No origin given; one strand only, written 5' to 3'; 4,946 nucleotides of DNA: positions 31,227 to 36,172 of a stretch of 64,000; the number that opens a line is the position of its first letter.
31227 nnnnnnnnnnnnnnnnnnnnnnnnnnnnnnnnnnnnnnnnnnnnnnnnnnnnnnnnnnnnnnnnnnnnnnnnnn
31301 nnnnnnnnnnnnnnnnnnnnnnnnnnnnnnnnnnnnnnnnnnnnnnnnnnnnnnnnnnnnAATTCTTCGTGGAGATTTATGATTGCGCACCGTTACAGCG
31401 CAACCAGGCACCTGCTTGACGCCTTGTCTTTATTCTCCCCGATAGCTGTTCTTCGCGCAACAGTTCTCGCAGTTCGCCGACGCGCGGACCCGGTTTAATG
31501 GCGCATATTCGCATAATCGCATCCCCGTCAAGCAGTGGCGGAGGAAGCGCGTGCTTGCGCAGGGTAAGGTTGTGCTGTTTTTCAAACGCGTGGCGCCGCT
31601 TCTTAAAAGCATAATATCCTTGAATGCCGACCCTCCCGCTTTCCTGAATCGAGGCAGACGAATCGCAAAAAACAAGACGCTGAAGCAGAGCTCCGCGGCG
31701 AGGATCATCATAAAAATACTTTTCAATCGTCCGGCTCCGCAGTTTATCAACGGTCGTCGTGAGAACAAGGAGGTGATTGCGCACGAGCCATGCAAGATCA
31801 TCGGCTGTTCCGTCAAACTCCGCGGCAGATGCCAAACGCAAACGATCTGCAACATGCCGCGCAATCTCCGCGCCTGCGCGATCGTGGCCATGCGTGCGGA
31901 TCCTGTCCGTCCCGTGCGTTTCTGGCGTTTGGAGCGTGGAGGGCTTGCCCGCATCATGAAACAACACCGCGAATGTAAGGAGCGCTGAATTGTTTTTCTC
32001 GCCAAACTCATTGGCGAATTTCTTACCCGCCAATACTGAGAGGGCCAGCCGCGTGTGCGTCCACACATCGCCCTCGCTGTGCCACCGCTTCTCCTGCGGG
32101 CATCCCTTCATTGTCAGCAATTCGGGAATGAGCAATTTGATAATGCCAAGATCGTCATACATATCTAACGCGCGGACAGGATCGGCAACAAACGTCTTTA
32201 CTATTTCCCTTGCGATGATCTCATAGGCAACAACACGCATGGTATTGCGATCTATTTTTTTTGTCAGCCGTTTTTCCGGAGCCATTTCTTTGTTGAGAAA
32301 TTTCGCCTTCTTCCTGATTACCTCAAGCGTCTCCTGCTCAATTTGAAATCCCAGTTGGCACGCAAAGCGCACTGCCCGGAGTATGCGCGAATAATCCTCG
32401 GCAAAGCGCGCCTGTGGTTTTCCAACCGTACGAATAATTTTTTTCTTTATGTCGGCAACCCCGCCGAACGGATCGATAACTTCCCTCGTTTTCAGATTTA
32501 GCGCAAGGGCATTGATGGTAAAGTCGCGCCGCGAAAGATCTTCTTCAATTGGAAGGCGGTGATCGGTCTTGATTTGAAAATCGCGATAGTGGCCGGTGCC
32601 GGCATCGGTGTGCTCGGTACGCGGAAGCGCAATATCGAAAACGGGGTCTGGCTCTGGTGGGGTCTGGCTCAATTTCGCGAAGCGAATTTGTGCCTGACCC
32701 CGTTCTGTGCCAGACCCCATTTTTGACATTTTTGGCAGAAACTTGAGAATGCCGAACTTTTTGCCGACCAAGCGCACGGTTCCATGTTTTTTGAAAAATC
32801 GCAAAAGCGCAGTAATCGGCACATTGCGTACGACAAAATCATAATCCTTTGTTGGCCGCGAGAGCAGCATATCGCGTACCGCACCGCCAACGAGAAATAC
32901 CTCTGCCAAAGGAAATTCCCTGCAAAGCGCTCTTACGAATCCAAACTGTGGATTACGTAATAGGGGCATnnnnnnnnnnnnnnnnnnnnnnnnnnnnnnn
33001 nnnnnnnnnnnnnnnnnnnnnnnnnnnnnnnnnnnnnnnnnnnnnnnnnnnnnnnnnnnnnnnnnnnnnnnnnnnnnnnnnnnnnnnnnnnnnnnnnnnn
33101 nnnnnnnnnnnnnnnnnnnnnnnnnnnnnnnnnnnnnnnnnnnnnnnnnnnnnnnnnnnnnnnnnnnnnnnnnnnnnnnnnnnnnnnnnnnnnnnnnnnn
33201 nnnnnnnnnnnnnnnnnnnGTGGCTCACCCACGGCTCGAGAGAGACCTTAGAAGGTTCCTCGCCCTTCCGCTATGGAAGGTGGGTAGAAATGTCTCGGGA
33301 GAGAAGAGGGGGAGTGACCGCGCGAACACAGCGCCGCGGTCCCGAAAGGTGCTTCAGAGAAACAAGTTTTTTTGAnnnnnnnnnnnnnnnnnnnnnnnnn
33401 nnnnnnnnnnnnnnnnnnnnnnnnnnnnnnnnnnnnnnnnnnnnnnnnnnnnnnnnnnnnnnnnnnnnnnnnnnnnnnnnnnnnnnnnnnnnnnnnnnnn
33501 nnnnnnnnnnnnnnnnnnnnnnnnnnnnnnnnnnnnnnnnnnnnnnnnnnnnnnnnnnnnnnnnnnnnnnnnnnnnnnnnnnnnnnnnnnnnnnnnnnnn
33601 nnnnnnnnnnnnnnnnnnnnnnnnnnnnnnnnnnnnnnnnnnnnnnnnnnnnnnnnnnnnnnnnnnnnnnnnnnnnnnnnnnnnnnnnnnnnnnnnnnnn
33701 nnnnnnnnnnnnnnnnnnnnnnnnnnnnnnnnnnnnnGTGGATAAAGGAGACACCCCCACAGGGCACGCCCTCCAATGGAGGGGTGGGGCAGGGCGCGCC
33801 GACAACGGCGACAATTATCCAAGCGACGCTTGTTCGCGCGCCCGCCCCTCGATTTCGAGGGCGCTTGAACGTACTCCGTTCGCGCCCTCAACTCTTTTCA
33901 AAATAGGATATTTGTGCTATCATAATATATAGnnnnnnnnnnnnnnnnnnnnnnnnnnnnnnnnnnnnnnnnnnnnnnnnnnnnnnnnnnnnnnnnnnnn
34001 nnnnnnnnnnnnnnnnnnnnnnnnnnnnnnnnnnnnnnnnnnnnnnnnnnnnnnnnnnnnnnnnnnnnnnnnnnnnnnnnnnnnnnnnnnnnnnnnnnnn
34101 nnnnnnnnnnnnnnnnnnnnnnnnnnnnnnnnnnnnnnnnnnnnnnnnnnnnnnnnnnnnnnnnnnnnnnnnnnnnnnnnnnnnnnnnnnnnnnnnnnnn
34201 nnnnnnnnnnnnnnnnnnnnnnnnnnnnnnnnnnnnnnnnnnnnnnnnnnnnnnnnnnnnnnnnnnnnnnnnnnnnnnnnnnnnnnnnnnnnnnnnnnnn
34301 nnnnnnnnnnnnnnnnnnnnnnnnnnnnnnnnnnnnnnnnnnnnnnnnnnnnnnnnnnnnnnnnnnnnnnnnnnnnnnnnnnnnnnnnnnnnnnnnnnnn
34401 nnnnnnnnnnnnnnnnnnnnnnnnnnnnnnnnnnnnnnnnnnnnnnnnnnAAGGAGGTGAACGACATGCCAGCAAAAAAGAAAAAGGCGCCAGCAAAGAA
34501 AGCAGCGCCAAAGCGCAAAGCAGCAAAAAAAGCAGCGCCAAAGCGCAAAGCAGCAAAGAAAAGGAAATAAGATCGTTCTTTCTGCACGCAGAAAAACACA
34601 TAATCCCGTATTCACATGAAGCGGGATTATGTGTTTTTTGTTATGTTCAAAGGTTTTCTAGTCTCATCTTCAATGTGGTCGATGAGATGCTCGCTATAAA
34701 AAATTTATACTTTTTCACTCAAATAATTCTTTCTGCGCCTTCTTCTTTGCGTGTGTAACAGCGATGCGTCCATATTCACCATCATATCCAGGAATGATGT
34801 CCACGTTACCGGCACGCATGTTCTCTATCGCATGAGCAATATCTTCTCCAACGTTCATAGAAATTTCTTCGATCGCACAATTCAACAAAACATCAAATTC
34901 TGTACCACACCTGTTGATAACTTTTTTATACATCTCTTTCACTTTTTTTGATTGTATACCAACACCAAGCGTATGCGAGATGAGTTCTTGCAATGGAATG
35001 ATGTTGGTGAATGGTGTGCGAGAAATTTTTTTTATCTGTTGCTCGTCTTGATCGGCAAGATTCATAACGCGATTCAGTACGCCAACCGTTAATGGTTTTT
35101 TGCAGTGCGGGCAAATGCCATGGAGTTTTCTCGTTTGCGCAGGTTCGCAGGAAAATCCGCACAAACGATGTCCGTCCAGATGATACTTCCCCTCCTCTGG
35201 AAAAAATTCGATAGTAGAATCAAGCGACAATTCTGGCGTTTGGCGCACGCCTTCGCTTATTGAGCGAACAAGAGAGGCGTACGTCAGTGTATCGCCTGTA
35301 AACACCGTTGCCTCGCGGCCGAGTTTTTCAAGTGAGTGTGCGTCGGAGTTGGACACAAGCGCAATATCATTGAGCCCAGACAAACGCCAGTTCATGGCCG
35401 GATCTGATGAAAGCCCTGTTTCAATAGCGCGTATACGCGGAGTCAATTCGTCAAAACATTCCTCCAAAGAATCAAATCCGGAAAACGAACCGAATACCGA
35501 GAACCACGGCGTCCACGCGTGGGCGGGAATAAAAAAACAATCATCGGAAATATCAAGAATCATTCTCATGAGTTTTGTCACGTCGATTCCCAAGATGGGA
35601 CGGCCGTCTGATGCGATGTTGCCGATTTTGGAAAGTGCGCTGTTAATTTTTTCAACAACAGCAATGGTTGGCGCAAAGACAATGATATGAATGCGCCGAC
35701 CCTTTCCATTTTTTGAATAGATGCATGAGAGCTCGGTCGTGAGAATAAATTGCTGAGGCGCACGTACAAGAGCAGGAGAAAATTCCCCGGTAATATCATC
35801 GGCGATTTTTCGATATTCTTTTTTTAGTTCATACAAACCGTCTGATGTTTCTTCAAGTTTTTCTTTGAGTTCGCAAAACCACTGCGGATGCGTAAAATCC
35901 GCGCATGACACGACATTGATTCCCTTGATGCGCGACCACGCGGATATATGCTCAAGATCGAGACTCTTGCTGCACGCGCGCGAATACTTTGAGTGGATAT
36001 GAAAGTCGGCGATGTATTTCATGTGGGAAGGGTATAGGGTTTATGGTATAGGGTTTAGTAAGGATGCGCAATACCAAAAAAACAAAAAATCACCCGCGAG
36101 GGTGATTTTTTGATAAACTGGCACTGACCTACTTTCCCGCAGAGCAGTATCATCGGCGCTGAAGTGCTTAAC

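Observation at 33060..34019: About 950-nt GC-rich ORF-free, hairpin-dense region immediately upstream of tRNA-Val/tRNA-Ala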

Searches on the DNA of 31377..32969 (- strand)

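Call 28: search_rna_families(sources=[L082, L083, L084, L088], threshold=evalue, max_evalue=1)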
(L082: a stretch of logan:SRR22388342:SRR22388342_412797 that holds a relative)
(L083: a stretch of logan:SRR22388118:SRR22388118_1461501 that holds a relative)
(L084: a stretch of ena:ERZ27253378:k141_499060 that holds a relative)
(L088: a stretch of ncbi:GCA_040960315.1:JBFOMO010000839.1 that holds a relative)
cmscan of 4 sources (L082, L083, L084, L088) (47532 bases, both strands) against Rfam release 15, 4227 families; matches with E-value up to 1: 25.
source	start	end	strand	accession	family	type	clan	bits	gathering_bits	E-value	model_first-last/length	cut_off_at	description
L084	641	5619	+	RF02541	LSU_rRNA_bacteria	Gene; rRNA;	CL00112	2109.7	50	0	1-2925/2925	no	Bacterial large subunit ribosomal RNA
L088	1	388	+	RF02541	LSU_rRNA_bacteria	Gene; rRNA;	CL00112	406.3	50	4.2e-130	2527-2925/2925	5'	Bacterial large subunit ribosomal RNA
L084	5830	5937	+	RF00001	5S_rRNA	Gene; rRNA;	CL00113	83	38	2.7e-16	1-120/120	no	5S ribosomal RNA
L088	521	628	+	RF00001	5S_rRNA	Gene; rRNA;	CL00113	81.1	38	8.6e-16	1-120/120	no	5S ribosomal RNA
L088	7600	7673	+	RF00005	tRNA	Gene; tRNA;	CL00001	74.2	29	1.7e-14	1-71/71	no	tRNA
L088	2767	2840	-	RF00005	tRNA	Gene; tRNA;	CL00001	73.9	29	1.9e-14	1-71/71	no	tRNA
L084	8443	8516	-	RF00005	tRNA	Gene; tRNA;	CL00001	73.3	29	2.8e-14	1-71/71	no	tRNA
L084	13299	13372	+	RF00005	tRNA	Gene; tRNA;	CL00001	72.8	29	4e-14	1-71/71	no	tRNA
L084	3736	3987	+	RF00028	Intron_gpI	Intron;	-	72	50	1.9e-16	1-253/253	no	Group I catalytic intron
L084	7989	8061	-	RF00005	tRNA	Gene; tRNA;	CL00001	64.5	29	7.5e-12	1-71/71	no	tRNA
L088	2690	2762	-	RF00005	tRNA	Gene; tRNA;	CL00001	64.5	29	7.6e-12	1-71/71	no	tRNA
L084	13531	13601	+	RF00005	tRNA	Gene; tRNA;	CL00001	58.6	29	3.1e-10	1-71/71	no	tRNA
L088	11472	11542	+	RF00005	tRNA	Gene; tRNA;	CL00001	58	29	4.8e-10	1-71/71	no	tRNA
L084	4949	5224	+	RF00028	Intron_gpI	Intron;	-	57.7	50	3.6e-12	1-253/253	no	Group I catalytic intron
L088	7247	7330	+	RF00005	tRNA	Gene; tRNA;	CL00001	51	29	3.9e-08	1-71/71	no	tRNA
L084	13061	13144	+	RF00005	tRNA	Gene; tRNA;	CL00001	50.6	29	5.2e-08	1-71/71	no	tRNA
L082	4114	4198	+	RF00005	tRNA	Gene; tRNA;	CL00001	48.9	29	1.5e-07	1-71/71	no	tRNA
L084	7412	7504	-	RF01770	rimP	Cis-reg; leader;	-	35.8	47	0.033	1-102/102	no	Gammaprotebacteria rimP leader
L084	8442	8516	+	RF04354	Plastid-ycf2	Cis-reg;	-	35.3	65.7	0.00093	1-75/75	no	Plastid-ycf2 5UTR RNA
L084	7709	7835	-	RF01606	plasmodium_snoR31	Gene; snRNA; snoRNA; HACA-box;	-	34.5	60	0.46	1-145/145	no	small nucleolar RNA snoR31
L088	2766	2840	+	RF04354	Plastid-ycf2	Cis-reg;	-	32.3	65.7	0.0062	1-75/75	no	Plastid-ycf2 5UTR RNA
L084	3254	3393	+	RF00028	Intron_gpI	Intron;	-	31.5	50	0.00026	1-253/253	no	Group I catalytic intron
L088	7600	7674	-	RF04354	Plastid-ycf2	Cis-reg;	-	31.5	65.7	0.01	1-75/75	no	Plastid-ycf2 5UTR RNA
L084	7429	7484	-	RF03940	MIR9563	Gene; miRNA;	-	26.2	90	0.84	1-127/127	no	MIR9563 microRNA precursor family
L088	11496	11543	-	RF04354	Plastid-ycf2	Cis-reg;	-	25.4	65.7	0.49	1-75/75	no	Plastid-ycf2 5UTR RNA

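Call 49: search_rna_families(source=L094, start=5930, end=7010, threshold=evalue, max_evalue=10, show_alignments=3)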
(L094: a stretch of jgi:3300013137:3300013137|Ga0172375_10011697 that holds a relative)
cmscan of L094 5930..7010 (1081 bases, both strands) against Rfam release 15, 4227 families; matches with E-value up to 10: 7.
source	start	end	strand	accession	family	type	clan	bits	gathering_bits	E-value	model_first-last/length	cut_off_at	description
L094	6605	6672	-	RF03946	mir-3132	Gene; miRNA;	-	22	84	0.57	1-75/75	no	mir-3132 microRNA precursor family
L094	6507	6581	+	RF02651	SorY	Gene; sRNA;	-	18.7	111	0.45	1-83/83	no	Singlet oxygen resistance RNA Y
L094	5989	6036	+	RF03964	mir-H1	Gene; miRNA;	-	18.5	97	4.8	18-68/85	no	mir-H1 microRNA precursor family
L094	5989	6036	-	RF03964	mir-H1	Gene; miRNA;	-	18.4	97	5.1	18-68/85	no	mir-H1 microRNA precursor family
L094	6334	6404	+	RF03836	mir-3547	Gene; miRNA;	-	17.5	77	5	1-88/88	no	mir-3547 microRNA precursor family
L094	6537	6573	-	RF03128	L31-Coriobacteria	Cis-reg; leader;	CL00118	17.4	33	6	1-33/33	no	L31-Coriobacteria ribosomal protein leader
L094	6500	6542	-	RF03778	mir-483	Gene; miRNA;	-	16.3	60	5.9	1-75/75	no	mir-483 microRNA precursor family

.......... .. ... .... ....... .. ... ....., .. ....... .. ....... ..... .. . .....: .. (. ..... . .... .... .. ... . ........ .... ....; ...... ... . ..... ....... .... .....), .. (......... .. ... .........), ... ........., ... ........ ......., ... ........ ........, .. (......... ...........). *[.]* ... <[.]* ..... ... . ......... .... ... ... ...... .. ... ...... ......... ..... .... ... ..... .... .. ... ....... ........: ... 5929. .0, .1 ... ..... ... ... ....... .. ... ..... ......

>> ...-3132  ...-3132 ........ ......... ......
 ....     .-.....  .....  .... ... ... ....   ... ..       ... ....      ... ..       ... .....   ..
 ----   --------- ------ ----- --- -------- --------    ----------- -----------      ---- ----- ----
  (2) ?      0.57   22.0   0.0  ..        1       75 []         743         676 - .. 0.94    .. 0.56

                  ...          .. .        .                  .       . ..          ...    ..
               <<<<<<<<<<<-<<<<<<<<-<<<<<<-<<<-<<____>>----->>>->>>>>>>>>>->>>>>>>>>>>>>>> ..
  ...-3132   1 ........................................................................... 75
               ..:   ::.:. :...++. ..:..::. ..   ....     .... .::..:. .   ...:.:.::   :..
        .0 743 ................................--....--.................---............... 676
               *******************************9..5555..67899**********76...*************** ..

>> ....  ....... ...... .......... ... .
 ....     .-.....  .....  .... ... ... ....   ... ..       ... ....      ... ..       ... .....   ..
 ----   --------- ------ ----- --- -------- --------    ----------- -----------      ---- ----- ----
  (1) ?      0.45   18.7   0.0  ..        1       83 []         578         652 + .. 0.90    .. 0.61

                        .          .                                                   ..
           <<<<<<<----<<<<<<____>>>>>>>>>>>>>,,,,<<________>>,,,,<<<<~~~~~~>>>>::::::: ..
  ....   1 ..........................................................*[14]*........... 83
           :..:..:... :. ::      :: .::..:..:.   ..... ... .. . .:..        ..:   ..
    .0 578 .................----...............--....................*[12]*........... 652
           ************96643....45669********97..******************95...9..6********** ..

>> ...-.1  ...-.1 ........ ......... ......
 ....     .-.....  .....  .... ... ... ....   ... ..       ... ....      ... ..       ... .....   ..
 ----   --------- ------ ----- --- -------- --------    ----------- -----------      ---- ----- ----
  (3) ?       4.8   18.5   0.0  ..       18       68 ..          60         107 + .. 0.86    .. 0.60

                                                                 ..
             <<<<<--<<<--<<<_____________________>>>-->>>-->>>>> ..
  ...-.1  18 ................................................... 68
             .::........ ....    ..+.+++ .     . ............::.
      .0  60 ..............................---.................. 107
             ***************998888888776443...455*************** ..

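Call 50: search_rna_families(source=L084, start=8690, end=9830, threshold=evalue, max_evalue=10, show_alignments=3)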
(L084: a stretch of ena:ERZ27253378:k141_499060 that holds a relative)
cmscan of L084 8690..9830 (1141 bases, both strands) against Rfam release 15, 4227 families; matches with E-value up to 10: 6.
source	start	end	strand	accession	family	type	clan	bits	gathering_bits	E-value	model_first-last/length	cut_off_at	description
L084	8751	8819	-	RF03778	mir-483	Gene; miRNA;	-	17.1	60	4.1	1-75/75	no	mir-483 microRNA precursor family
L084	9309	9378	+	RF03778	mir-483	Gene; miRNA;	-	16.8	60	4.8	1-75/75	no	mir-483 microRNA precursor family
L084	8751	8824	+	RF01918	mir-1249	Gene; miRNA;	-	16.3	83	3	1-75/75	no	mir-1249 microRNA precursor family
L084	8748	8823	-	RF01918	mir-1249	Gene; miRNA;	-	15.9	83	3.8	1-75/75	no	mir-1249 microRNA precursor family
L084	9611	9667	-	RF00647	MIR164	Gene; miRNA;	-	15.2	64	8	1-68/68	no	MIR164 microRNA precursor family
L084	8705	8769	+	RF02151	MIMT1_1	Gene; lncRNA;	-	14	45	7.8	37-88/88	no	MER1 repeat containing imprinted transcript 1 conserved region 1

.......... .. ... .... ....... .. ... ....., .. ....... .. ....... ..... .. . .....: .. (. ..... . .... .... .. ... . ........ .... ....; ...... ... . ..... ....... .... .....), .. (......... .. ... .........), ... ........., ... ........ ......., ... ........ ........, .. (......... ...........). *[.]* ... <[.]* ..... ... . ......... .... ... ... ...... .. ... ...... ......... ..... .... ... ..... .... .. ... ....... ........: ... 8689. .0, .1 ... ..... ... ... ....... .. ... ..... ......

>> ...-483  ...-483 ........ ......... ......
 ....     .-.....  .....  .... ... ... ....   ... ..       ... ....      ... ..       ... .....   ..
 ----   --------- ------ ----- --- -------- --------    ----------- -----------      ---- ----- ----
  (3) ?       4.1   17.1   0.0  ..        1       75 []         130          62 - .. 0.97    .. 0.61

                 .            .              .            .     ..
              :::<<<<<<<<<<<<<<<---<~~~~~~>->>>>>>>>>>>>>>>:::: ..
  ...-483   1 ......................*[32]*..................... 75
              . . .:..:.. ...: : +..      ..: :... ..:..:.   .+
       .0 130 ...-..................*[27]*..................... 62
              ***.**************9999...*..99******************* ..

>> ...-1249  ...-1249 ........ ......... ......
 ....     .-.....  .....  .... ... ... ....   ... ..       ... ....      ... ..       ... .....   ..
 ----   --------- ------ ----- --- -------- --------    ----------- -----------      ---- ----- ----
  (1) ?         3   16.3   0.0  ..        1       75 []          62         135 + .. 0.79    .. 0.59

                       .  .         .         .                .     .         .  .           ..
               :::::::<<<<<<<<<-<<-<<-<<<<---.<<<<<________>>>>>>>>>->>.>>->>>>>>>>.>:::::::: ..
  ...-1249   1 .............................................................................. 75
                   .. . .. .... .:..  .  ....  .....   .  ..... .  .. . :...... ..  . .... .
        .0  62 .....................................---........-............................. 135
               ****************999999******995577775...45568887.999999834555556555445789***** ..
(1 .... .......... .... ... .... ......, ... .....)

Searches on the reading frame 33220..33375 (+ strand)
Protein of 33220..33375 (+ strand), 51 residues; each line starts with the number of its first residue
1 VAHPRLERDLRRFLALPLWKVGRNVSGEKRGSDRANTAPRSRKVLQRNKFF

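Call 30: search_protein_families(library=pfam, proteins=[window:33220-33375:+], max_evalue=1)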
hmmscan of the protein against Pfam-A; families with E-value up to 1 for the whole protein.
window:33220-33375:+ (51 aa): 0 families

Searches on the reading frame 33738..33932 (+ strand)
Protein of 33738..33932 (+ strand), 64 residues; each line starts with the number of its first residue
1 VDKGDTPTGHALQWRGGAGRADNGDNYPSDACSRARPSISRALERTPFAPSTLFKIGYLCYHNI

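Call 30: search_protein_families(library=pfam, proteins=[window:33738-33932:+], max_evalue=1)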
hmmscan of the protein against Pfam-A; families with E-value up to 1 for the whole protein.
window:33738-33932:+ (64 aa): 1 family
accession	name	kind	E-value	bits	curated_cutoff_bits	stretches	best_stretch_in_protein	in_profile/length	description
PF00336.23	DNA_pol_viral_C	-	0.22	11.3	22.4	1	27-52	193-218/241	DNA polymerase (viral) C-terminal domain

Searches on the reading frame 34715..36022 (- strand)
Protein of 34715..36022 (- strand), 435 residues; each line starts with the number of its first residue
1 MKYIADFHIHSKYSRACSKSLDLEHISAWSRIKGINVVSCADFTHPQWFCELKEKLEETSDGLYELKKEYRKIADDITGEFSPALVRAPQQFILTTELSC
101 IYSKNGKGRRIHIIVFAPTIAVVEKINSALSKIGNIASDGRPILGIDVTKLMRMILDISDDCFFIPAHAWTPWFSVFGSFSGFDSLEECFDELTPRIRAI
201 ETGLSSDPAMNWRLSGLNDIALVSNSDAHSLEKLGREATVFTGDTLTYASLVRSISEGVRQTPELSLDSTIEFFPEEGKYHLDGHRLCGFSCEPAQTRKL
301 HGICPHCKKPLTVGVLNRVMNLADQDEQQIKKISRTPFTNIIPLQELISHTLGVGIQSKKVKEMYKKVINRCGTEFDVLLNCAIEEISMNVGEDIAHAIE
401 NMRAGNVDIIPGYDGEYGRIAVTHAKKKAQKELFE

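Call 13: find_encoding_contigs(protein=window:34715-36022:-, flank=10000, max_places=10)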
Protein window:34715-36022:- (435 aa): 1 contig read that carries it; 1 place shown.
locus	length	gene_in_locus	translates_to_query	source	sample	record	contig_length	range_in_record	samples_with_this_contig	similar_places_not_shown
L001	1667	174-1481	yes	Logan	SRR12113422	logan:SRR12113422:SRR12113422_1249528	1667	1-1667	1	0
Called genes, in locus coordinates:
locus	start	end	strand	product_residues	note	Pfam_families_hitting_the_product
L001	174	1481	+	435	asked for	PF13263:PHP_C (weak), PF27218:MJ0043_C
